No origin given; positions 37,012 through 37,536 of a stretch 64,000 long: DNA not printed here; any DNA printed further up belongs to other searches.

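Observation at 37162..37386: Roughly 70-aa C-terminal extension on FdhA beyond the canonical molybdopterin-binding end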

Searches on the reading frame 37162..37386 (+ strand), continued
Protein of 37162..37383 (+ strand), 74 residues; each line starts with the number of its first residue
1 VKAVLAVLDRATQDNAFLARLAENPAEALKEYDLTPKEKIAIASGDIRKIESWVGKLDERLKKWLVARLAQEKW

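Call 58: find_encoding_contigs(protein=P0345, flank=9000, max_places=2)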
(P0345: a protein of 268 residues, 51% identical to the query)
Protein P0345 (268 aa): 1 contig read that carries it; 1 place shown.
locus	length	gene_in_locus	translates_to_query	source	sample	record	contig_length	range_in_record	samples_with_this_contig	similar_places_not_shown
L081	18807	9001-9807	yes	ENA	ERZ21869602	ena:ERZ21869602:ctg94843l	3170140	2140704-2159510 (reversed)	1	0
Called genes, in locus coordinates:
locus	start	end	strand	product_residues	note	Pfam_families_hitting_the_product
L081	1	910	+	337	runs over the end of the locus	PF00512:HisKA, PF02518:HATPase_c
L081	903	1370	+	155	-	PF00072:Response_reg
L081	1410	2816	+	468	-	PF04055:Radical_SAM, PF06968:BATS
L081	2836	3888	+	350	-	PF04055:Radical_SAM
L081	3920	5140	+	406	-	PF00009:GTP_EFTU (faint), PF00350:Dynamin_N (faint), PF01926:MMR_HSR1, PF02421:FeoB_N, PF03193:RsgA_GTPase (faint), PF18128:HydF_dimer, PF18133:HydF_tetramer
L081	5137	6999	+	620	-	PF14827:dCache_3, PF17203:sCache_3_2 (faint), PF17201:Cache_3-Cache_2, PF17202:sCache_3_3, PF00672:HAMP, PF00512:HisKA, PF02518:HATPase_c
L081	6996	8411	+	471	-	PF00072:Response_reg, PF00158:Sigma54_activat, PF14532:Sigma54_activ_2, PF00004:AAA (faint), PF07724:AAA_2 (weak), PF07728:AAA_5, PF25601:AAA_lid_14, PF02954:HTH_8 (weak)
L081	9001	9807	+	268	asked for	PF00072:Response_reg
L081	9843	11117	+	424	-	PF00072:Response_reg, PF01226:Form_Nir_trans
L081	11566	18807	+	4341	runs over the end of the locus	PF01833:TIG, PF10102:DUF2341, PF00932:LTD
